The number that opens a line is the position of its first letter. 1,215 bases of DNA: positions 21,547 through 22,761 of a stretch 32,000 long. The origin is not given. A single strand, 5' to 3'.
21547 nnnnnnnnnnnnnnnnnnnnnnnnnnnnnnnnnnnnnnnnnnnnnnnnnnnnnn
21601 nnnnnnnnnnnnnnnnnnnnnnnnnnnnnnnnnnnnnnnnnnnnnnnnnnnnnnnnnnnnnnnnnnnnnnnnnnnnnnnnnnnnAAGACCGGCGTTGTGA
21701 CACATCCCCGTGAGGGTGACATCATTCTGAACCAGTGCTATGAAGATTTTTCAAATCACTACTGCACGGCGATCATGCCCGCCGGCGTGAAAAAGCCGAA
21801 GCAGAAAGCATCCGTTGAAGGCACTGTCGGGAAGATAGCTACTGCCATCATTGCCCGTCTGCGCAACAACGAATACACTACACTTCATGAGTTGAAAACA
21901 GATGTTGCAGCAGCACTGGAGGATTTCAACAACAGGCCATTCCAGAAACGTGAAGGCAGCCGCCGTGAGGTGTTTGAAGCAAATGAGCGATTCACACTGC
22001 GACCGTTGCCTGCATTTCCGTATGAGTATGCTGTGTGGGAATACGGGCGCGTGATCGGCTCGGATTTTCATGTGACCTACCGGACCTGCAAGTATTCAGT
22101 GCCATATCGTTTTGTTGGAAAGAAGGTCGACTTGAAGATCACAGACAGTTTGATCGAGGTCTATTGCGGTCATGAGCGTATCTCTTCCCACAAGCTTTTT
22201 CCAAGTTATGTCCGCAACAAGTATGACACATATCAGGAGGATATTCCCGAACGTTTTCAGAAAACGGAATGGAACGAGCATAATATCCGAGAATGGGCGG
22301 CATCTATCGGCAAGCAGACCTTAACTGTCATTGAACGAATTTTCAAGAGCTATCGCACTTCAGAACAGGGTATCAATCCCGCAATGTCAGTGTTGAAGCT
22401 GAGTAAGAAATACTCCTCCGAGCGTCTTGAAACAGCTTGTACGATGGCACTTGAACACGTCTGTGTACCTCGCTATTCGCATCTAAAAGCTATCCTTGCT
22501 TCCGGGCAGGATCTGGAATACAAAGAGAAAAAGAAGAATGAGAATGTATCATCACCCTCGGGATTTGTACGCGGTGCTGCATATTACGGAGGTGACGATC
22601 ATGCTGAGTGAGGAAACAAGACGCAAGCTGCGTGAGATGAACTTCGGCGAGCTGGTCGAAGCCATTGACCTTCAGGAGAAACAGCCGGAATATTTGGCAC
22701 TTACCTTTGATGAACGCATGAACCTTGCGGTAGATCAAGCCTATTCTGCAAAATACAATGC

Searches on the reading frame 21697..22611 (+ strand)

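Call 13: search_protein_families(library=pfam, max_evalue=0.01, proteins=[window:21697-22611:+])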
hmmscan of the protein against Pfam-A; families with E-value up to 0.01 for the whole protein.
window:21697-22611:+ (304 aa): 2 families
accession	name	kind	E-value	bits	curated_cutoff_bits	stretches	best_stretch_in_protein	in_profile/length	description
PF22483.2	Mu-transpos_C_2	-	5.1e-17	61.8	27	1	104-166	1-62/73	Mu transposase, C-terminal domain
PF25289.1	DUF7877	-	0.00087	20.1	27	1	43-80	49-81/115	Domain of unknown function (DUF7877)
